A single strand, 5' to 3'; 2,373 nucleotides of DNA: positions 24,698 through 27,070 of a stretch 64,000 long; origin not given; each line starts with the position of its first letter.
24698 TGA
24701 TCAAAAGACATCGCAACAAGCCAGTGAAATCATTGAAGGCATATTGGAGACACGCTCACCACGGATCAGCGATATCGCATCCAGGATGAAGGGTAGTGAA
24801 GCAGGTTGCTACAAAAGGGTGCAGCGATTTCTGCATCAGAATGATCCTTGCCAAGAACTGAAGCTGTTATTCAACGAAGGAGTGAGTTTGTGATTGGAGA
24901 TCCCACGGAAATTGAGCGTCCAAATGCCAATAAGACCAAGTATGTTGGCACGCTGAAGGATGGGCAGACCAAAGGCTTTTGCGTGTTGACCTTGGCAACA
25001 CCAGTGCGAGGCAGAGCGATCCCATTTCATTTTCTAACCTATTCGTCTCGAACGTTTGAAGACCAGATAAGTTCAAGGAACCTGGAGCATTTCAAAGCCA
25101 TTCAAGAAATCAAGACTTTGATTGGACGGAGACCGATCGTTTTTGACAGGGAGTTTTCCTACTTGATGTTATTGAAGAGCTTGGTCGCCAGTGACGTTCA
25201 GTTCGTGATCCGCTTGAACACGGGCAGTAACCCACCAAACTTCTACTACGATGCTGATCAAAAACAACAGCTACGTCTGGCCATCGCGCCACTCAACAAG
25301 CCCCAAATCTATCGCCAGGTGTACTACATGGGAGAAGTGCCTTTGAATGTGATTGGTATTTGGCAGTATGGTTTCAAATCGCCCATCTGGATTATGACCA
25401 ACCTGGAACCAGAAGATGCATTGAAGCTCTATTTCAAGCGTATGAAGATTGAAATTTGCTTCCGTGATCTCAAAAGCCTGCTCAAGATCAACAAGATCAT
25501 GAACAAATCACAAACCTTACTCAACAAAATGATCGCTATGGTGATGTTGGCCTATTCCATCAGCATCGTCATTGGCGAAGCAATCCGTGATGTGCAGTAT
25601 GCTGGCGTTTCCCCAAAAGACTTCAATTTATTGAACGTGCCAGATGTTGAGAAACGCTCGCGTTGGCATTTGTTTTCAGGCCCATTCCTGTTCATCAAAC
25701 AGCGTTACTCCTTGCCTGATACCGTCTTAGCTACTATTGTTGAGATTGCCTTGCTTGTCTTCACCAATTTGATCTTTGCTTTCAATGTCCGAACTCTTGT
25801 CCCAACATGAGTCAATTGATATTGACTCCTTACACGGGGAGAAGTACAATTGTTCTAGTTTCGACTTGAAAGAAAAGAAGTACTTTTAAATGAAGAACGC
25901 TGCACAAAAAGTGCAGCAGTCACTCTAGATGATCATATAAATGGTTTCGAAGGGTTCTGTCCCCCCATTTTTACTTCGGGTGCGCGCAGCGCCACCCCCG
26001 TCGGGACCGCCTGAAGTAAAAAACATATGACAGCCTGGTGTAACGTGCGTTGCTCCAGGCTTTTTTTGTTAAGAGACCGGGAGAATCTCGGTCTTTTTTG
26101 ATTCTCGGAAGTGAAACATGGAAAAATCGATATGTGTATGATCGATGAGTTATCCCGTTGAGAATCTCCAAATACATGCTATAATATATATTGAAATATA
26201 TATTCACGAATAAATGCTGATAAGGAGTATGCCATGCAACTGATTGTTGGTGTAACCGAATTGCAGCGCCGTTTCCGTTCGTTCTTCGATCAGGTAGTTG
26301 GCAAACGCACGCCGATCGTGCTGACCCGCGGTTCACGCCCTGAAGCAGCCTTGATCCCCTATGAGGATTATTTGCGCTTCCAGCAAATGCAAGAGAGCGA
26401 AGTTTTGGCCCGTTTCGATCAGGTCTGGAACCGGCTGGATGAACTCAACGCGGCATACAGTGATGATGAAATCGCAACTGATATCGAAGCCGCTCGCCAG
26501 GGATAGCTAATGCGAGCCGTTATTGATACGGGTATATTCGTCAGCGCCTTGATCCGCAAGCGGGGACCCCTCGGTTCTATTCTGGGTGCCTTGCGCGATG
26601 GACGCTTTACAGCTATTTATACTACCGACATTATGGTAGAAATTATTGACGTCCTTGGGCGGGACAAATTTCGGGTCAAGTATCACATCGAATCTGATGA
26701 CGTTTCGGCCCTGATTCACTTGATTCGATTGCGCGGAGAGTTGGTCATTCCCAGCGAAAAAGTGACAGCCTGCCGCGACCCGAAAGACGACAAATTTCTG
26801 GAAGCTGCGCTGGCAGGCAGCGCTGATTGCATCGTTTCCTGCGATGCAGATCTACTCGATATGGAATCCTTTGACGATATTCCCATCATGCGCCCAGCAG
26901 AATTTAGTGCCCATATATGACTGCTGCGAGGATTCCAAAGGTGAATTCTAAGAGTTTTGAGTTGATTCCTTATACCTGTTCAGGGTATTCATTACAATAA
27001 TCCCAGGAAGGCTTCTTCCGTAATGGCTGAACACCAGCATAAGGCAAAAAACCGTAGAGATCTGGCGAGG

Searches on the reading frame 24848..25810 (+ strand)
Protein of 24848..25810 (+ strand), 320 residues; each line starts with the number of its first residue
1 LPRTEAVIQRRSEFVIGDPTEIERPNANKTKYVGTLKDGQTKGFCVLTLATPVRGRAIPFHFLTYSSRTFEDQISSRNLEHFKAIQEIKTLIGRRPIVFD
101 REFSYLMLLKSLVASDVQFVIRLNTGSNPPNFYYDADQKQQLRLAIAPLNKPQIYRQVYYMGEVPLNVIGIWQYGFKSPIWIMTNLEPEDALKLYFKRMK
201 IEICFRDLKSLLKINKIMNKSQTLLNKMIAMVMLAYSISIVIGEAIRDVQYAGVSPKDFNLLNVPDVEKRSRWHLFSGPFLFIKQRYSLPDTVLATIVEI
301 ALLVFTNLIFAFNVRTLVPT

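Call 11: search_protein_families(library=pfam, proteins=[window:24848-25810:+], max_evalue=0.01)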
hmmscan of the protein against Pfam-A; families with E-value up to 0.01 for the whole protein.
window:24848-25810:+ (320 aa): 1 family
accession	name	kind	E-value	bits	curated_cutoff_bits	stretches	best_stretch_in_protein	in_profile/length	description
PF01609.27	DDE_Tnp_1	-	8.2e-05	22.9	23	1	93-237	76-199/200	Transposase DDE domain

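Call 52: search_protein_families(library=ncbifam, proteins=[window:24848-25810:+], max_evalue=0.01)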
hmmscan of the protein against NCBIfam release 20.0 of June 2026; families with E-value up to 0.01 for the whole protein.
window:24848-25810:+ (320 aa): 8 families
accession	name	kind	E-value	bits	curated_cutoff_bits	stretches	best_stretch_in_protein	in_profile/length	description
NF033591.1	transpos_IS4_2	equivalog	5.3e-16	58.7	152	1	42-244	67-285/340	IS4 family transposase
NF033592.1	transpos_IS4_1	equivalog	2.4e-15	56.5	115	1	96-238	179-327/332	IS4 family transposase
NF049999.1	transpos_IS701_3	equivalog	6e-08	32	170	1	184-241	302-359/412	IS701 family transposase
NF033559.2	transpos_IS1634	equivalog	3.2e-07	29.7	100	1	183-248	364-432/483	IS1634 family transposase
NF049925.1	transpos_IS4_4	equivalog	7.4e-06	24.9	250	1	184-238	311-366/449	IS4 family transposase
NF049921.1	transpos_IS701_2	equivalog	0.0034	16.8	250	1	16-236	64-284/318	IS701 family transposase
NF033540.2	transpos_IS701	equivalog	0.0038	16.5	150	1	180-239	297-359/363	IS701 family transposase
NF033541.0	transpos_ISH3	equivalog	0.0099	15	225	0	34-213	92-270/298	ISH3 family transposase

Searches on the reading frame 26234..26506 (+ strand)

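Call 11: search_protein_families(library=pfam, proteins=[window:26234-26506:+], max_evalue=0.01)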
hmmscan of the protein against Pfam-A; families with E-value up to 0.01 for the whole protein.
window:26234-26506:+ (90 aa): 2 families
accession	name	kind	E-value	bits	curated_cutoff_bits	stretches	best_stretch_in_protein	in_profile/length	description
PF02604.26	PhdYeFM_antitox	-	1.6e-10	41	29.8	1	4-51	3-50/74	Antitoxin Phd_YefM, type II toxin-antitoxin system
PF06825.17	HSBP1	-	0.00071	19.8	28.6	0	48-73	17-41/51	Heat shock factor binding protein 1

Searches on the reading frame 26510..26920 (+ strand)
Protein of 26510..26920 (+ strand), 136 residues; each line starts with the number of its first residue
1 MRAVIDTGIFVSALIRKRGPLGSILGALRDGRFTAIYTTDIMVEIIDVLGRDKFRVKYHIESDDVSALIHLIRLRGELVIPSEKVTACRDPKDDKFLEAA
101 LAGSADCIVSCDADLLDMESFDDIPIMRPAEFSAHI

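Call 11: search_protein_families(library=pfam, proteins=[window:26510-26920:+], max_evalue=0.01)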
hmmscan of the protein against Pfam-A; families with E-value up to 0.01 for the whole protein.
window:26510-26920:+ (136 aa): 1 family
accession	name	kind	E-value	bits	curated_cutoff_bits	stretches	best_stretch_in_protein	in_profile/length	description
PF13470.12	PIN_3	-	2.6e-19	70.6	27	1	2-112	1-113/115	PIN domain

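Call 17: find_encoding_contigs(protein=window:26510-26920:+, flank=10000, max_places=10)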
Protein window:26510-26920:+ (136 aa): 15 contigs read that carry it; 10 places shown.
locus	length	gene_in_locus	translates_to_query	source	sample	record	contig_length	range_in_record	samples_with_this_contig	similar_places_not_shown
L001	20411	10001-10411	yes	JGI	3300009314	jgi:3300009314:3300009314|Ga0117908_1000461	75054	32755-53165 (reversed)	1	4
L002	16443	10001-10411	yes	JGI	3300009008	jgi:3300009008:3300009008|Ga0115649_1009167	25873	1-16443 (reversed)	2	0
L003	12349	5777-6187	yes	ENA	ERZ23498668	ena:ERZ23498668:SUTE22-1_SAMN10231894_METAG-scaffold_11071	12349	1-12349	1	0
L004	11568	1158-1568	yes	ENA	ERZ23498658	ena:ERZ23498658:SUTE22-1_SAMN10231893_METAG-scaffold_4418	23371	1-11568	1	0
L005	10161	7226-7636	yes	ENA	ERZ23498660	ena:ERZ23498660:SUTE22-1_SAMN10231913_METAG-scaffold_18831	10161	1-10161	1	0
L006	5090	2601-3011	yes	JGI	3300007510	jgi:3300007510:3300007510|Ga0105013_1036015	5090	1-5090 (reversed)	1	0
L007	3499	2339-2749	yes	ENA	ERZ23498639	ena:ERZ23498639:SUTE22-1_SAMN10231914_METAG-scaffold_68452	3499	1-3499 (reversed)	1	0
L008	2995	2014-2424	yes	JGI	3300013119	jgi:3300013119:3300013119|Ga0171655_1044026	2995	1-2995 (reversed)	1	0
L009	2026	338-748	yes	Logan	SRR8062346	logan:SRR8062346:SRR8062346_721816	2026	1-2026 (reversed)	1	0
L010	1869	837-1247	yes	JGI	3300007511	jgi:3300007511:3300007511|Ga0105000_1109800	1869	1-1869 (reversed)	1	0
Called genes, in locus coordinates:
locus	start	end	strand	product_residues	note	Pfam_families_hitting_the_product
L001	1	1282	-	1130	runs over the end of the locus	PF00498:FHA, PF16697:Yop-YscD_cpl, PF00498:FHA, PF01476:LysM (faint)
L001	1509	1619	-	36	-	-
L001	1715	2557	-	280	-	PF07676:PD40 (faint), PF23381:Beta-prop_IFT122_1st (weak), PF26549:Tricorn_N, PF26550:Tricorn_2nd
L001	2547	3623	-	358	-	PF16697:Yop-YscD_cpl, PF00498:FHA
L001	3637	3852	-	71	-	-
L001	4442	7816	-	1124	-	PF07719:TPR_2 (faint), PF13428:TPR_14 (faint), PF03704:BTAD, PF00515:TPR_1 (faint), PF13181:TPR_8 (faint), PF13424:TPR_12 (faint), PF13191:AAA_16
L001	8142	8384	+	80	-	-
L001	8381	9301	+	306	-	-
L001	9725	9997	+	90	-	PF02604:PhdYeFM_antitox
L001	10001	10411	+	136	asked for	PF13470:PIN_3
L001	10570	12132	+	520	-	PF02163:Peptidase_M50, PF25575:TPR_BSK1_C (faint), PF00515:TPR_1 (faint), PF07719:TPR_2 (faint), PF13174:TPR_6 (faint), PF13432:TPR_16 (weak), PF23914:TPR_CcmH_CycH (weak), PF13371:TPR_9, +9 more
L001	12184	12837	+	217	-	PF07005:SBD_N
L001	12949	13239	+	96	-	-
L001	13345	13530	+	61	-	-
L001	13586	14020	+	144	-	PF04075:F420H2_quin_red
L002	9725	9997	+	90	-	PF02604:PhdYeFM_antitox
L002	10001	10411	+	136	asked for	PF13470:PIN_3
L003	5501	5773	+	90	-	PF02604:PhdYeFM_antitox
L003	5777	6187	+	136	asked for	PF13470:PIN_3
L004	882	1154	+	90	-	PF02604:PhdYeFM_antitox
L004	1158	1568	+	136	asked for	PF13470:PIN_3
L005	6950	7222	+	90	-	PF02604:PhdYeFM_antitox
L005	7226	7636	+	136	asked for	PF13470:PIN_3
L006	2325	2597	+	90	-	PF02604:PhdYeFM_antitox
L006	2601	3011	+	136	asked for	PF13470:PIN_3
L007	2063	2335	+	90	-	PF02604:PhdYeFM_antitox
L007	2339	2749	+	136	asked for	PF13470:PIN_3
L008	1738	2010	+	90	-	PF02604:PhdYeFM_antitox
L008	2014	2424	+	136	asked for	PF13470:PIN_3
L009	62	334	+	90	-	PF02604:PhdYeFM_antitox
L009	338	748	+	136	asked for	PF13470:PIN_3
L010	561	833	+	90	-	PF02604:PhdYeFM_antitox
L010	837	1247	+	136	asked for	PF13470:PIN_3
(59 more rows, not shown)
